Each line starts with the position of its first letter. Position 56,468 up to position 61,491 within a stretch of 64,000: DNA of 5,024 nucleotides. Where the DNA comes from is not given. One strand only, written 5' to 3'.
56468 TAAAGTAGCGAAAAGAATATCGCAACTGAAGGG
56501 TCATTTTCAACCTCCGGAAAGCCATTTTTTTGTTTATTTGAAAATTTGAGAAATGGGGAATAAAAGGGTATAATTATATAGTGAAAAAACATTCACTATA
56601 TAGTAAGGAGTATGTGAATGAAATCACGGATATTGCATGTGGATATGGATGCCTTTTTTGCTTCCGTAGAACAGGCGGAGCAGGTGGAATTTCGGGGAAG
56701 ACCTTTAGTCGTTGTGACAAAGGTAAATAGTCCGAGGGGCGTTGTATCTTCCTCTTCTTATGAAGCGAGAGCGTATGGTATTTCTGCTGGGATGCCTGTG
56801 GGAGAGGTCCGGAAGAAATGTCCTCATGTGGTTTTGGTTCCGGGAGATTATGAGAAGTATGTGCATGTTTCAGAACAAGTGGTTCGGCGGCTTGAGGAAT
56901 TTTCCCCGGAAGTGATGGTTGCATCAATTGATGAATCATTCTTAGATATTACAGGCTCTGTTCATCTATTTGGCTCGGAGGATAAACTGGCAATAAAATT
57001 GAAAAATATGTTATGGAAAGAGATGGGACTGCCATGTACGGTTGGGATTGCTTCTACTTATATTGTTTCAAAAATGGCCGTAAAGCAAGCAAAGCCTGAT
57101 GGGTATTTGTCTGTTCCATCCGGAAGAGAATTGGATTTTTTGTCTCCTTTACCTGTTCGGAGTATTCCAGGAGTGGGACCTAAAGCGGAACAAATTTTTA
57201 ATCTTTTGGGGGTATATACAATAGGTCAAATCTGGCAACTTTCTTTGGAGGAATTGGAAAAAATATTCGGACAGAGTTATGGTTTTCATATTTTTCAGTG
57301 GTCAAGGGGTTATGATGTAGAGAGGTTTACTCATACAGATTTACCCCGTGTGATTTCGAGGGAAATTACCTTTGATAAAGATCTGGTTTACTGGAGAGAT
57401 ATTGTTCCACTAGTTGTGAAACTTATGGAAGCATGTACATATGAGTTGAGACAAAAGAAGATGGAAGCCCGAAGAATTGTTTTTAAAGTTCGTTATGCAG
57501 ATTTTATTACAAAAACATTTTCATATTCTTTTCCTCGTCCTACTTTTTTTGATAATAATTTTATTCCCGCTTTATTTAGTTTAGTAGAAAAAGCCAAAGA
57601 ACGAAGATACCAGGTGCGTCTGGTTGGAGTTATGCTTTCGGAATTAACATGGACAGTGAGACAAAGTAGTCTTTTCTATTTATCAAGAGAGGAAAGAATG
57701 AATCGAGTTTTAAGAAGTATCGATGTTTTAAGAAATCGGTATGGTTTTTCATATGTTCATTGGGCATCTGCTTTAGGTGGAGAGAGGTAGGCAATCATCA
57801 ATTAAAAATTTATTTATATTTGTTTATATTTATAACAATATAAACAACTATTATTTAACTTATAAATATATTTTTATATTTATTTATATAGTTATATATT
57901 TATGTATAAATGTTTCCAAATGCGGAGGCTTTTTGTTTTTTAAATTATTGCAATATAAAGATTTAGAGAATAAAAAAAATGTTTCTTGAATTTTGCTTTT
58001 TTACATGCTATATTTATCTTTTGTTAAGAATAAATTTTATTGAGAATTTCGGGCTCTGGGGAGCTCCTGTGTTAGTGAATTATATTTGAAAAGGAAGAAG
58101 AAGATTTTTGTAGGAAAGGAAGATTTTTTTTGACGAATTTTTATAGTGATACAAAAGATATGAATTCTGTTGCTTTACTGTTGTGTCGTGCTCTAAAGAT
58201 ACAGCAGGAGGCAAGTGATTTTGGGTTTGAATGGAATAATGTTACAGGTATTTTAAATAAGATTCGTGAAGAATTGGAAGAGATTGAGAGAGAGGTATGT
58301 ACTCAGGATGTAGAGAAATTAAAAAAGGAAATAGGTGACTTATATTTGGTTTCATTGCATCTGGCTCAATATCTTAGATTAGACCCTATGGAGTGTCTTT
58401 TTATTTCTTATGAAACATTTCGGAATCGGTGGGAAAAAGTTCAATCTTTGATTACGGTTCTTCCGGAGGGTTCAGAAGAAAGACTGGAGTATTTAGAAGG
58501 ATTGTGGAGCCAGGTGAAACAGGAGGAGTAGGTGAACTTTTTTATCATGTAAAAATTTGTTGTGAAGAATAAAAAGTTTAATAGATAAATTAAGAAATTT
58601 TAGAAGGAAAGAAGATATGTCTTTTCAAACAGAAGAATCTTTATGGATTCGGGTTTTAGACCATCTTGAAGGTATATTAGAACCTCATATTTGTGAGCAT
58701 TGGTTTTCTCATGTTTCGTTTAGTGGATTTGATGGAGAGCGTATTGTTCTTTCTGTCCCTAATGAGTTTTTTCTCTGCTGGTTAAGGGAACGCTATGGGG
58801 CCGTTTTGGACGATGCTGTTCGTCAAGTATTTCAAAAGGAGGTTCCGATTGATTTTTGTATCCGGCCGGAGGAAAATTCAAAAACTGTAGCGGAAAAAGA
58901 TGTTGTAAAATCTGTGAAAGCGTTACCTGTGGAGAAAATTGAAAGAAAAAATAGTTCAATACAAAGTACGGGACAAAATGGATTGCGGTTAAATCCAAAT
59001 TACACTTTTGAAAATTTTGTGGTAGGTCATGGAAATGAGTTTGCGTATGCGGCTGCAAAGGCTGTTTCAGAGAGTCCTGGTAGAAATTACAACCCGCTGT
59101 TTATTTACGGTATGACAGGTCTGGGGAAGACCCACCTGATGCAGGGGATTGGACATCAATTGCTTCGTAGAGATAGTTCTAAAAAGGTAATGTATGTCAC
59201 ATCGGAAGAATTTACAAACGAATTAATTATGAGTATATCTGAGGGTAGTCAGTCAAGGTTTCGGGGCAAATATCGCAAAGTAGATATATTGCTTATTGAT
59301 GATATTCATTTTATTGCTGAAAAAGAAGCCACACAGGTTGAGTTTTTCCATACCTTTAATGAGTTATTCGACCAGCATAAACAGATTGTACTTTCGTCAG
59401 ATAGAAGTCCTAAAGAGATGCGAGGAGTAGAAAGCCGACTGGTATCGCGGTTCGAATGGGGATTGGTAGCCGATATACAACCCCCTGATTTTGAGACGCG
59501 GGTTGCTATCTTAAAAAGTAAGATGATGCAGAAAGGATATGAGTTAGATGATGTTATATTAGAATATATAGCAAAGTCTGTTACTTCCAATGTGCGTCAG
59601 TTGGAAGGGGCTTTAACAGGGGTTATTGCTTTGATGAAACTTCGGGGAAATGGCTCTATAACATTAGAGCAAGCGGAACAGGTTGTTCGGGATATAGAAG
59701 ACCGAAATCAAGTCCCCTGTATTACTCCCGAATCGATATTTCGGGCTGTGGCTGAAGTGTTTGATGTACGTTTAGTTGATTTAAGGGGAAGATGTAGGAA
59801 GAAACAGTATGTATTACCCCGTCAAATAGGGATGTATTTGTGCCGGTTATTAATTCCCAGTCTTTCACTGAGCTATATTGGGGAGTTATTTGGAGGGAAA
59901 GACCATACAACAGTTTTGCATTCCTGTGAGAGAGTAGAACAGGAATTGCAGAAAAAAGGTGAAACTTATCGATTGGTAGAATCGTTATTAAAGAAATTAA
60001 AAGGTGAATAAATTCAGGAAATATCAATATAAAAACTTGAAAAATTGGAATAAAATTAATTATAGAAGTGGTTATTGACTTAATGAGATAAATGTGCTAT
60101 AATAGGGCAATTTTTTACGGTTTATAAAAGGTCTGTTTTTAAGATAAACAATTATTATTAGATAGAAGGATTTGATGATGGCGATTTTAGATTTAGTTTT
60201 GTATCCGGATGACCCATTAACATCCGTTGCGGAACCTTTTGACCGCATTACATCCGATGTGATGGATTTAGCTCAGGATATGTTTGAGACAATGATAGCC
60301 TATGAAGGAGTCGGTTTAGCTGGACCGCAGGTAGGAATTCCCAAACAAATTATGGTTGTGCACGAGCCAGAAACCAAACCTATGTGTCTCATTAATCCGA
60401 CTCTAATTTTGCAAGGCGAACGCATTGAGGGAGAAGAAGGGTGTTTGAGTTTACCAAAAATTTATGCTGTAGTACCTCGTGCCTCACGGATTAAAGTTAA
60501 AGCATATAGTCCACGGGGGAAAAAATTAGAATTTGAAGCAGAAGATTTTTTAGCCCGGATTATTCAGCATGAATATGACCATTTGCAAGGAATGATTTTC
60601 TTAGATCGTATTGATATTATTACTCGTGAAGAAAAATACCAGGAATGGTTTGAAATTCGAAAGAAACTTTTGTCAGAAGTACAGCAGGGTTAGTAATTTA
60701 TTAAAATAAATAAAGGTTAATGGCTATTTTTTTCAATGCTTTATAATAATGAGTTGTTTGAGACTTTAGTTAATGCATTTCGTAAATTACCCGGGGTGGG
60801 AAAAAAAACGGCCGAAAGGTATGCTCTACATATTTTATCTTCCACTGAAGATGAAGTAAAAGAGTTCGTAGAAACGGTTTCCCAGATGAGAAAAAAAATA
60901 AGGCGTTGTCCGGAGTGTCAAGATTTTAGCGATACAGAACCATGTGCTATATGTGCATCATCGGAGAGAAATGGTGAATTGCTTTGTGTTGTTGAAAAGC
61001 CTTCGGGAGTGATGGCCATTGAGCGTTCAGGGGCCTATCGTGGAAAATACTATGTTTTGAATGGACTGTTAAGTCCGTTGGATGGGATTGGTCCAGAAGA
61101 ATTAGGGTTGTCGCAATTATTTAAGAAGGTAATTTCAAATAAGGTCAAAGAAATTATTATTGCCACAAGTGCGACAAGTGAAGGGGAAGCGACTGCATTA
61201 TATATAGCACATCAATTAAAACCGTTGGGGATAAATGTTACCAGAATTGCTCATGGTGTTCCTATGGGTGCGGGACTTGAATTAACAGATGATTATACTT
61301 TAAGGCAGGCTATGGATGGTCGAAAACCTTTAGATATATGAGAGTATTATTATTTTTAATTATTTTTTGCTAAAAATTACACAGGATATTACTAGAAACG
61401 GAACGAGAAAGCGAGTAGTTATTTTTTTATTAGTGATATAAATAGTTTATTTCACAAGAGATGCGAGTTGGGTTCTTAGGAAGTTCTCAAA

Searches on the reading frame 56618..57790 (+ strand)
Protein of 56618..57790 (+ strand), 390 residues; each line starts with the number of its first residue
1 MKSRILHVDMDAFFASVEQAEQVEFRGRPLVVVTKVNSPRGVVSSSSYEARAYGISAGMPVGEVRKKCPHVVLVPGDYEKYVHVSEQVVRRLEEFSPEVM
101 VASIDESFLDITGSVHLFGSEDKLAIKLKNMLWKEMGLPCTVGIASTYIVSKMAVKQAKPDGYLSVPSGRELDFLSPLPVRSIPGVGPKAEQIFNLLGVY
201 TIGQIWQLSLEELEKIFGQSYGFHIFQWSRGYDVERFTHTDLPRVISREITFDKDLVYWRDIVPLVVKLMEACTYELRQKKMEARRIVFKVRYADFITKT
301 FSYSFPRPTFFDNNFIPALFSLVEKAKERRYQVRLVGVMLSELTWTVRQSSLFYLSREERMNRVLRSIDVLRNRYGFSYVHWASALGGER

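Call 69: search_protein_families(library=pfam, proteins=[window:56618-57790:+], max_evalue=0.00001)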
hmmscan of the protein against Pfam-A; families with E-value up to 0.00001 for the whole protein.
window:56618-57790:+ (390 aa): 4 families
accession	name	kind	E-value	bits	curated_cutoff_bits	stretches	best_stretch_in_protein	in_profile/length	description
PF00817.25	IMS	-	9.4e-47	159.1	23.2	1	8-155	1-147/148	impB/mucB/samB family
PF11799.13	IMS_C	-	4.6e-16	59.6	20.7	1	246-345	4-102/109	impB/mucB/samB family C-terminal domain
PF21999.2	IMS_HHH_1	-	1.8e-09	38.4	27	1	182-233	2-53/53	DNA polymerase-iota, thumb domain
PF11798.14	IMS_HHH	-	2e-06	28.1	24.4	1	171-199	4-32/32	IMS family HHH motif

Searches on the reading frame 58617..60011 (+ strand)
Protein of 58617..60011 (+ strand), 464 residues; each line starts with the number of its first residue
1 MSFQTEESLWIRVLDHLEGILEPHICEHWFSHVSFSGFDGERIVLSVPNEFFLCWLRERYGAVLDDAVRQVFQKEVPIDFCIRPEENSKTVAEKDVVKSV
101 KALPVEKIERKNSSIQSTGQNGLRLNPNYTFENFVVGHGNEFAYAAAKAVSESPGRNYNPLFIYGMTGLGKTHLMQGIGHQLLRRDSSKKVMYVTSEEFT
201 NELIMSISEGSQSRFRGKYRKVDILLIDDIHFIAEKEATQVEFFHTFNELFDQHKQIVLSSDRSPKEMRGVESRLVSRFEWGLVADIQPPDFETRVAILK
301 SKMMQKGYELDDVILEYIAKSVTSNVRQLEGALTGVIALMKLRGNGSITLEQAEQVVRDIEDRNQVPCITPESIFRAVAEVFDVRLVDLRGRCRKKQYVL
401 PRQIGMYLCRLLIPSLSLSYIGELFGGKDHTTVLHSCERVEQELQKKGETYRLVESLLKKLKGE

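Call 69: search_protein_families(library=pfam, proteins=[window:58617-60011:+], max_evalue=0.00001)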
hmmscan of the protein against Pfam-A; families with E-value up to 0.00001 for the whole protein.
window:58617-60011:+ (464 aa): 5 families
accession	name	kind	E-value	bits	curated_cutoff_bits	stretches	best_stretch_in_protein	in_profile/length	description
PF00308.24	Bac_DnaA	-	8.1e-70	234.6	23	1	125-285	1-161/162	Bacterial DnaA ATPAse domain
PF08299.17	Bac_DnaA_C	-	1.6e-24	86.2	31.5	1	371-440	1-69/69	Bacterial dnaA protein helix-turn-helix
PF11638.13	DnaA_N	-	1.9e-11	44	24.6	1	7-69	1-64/65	DnaA N-terminal domain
PF01695.23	IstB_IS21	-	2.5e-10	40.7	24.1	1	161-264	95-195/238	IstB-like ATP binding protein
PF01637.24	ATPase_2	-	1.4e-06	28.7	33.2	0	157-198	19-58/225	ATPase domain predominantly from Archaea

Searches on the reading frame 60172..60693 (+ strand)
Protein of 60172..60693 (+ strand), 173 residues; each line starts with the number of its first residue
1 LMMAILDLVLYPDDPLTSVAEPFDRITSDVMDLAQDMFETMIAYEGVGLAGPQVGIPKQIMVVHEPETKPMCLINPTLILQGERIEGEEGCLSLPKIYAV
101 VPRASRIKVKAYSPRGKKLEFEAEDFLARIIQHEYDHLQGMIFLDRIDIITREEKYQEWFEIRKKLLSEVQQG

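Call 69: search_protein_families(library=pfam, proteins=[window:60172-60693:+], max_evalue=0.00001)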
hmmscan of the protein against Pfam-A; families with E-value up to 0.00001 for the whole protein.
window:60172-60693:+ (173 aa): 1 family
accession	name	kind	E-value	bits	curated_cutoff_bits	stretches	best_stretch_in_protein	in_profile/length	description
PF01327.26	Pep_deformylase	-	3.8e-46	157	22.8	1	6-149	2-152/156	Polypeptide deformylase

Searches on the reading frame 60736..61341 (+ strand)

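Call 69: search_protein_families(library=pfam, proteins=[window:60736-61341:+], max_evalue=0.00001)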
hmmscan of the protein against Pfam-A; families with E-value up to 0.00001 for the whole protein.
window:60736-61341:+ (201 aa): 5 families
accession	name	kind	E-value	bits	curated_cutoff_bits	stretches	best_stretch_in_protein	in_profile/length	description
PF13662.12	Toprim_4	-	3.4e-24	85.3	25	1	83-172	3-85/85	Toprim domain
PF21176.3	RecR_HhH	-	4e-13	49.4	27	1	9-50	2-43/45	RecR, helix-hairpin-helix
PF01751.28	Toprim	-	2.8e-11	43.9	23.1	1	83-166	2-85/96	Toprim domain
PF02132.21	RecR_ZnF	-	1.2e-06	28.5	22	1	55-75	1-21/21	RecR, Cys4-zinc finger domain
PF21175.2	RecR_C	-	4.6e-06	26.4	22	1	174-197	1-24/24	RecR, C-terminal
